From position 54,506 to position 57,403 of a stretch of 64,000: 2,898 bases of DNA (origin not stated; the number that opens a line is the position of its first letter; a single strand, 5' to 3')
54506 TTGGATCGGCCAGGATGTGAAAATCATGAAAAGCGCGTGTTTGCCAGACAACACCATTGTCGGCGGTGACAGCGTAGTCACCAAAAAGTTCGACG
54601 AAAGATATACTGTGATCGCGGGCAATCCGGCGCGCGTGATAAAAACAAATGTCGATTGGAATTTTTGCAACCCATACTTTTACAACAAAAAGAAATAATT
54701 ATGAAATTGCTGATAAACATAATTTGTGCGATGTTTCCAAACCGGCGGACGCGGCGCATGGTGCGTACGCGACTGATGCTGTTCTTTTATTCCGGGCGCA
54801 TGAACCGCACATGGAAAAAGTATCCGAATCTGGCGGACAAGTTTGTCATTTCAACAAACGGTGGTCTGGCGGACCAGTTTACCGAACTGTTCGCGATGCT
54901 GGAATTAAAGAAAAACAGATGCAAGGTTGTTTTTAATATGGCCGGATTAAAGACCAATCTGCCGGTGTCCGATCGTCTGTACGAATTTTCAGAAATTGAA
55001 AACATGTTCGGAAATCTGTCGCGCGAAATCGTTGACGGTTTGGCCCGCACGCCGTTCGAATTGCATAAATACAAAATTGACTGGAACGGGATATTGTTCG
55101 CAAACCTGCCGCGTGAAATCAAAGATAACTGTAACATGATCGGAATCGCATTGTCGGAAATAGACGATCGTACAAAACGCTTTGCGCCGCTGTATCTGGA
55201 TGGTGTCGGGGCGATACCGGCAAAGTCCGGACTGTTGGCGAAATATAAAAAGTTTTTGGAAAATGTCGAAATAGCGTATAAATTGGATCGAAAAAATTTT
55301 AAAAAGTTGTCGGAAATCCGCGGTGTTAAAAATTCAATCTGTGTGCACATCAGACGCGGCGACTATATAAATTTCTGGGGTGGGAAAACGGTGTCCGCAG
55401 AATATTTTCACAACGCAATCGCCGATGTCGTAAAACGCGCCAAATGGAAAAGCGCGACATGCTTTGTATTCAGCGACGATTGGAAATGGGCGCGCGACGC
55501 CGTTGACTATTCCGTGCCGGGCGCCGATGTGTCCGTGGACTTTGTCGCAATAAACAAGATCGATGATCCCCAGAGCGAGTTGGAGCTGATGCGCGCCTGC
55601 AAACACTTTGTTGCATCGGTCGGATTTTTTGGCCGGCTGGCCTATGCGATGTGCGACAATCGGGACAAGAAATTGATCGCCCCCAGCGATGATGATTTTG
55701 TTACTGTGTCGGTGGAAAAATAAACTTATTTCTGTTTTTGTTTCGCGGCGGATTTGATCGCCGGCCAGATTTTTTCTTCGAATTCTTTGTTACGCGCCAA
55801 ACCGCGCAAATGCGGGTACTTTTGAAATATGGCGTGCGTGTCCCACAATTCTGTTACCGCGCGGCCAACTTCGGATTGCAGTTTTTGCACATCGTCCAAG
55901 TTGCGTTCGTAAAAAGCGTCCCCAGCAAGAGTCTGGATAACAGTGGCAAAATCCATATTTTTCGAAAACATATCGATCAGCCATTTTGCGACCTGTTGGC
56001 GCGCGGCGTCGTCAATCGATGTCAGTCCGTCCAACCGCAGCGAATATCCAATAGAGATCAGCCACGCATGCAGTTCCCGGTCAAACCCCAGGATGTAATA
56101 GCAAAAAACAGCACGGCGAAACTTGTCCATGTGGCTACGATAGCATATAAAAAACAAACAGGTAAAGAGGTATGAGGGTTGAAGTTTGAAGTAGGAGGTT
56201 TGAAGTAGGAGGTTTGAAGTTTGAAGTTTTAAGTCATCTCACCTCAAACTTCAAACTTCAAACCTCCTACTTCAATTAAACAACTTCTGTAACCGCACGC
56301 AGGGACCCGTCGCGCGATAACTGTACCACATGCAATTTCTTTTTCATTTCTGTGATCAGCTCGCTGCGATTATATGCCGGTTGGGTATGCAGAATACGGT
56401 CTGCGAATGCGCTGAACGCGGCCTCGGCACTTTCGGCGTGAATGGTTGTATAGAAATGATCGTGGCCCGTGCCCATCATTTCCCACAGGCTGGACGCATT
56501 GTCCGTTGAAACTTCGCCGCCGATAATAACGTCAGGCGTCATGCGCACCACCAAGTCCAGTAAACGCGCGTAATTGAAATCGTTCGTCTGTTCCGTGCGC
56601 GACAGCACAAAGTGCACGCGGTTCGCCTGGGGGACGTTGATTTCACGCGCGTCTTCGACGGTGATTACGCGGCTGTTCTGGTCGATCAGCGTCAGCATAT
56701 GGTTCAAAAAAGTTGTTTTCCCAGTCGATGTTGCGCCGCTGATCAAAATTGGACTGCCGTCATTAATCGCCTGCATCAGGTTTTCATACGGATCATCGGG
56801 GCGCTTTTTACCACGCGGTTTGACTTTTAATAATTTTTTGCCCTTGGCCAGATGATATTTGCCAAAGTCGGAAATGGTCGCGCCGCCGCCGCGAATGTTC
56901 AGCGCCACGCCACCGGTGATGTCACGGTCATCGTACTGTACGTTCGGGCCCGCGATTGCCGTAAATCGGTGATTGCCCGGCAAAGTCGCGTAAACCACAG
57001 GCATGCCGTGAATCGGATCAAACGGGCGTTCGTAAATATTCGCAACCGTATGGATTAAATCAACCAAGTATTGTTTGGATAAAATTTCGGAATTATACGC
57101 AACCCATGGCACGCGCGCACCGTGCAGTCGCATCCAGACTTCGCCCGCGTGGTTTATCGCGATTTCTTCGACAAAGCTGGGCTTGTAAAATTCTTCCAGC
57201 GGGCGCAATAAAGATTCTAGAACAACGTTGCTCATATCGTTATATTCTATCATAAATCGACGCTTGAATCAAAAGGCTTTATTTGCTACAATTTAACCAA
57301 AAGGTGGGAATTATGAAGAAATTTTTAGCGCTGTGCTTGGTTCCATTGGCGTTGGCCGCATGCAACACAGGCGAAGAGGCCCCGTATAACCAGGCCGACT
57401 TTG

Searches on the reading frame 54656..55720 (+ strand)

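Call 75: search_protein_families(library=pfam, proteins=[window:54656-55720:+], max_evalue=0.001)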
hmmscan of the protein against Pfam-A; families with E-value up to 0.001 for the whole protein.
window:54656-55720:+ (355 aa): 1 family
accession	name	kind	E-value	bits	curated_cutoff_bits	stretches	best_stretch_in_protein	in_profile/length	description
PF01531.22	Glyco_transf_11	-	1.4e-14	54.5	23.9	1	224-347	162-282/298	Glycosyl transferase family 11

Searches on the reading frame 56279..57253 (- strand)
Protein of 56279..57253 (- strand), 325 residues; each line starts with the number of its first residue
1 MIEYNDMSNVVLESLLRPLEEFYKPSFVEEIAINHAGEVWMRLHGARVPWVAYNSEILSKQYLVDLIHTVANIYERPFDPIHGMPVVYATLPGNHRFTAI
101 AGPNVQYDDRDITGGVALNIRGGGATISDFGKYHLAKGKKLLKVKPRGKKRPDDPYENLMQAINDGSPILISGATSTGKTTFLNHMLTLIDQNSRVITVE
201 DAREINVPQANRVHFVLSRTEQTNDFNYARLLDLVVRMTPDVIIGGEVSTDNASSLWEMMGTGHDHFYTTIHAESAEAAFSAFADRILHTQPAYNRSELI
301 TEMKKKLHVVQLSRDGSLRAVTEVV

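Call 75: search_protein_families(library=pfam, proteins=[window:56279-57253:-], max_evalue=0.001)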
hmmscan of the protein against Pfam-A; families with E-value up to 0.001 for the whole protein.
window:56279-57253:- (325 aa): 2 families
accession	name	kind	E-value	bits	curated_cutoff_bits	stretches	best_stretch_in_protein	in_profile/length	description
PF00437.27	T2SSE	-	1.5e-22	80.2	24.9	1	168-281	144-253/370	Type II/IV secretion system protein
PF13191.12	AAA_16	-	0.00053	21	32.6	1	158-205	14-63/167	AAA ATPase domain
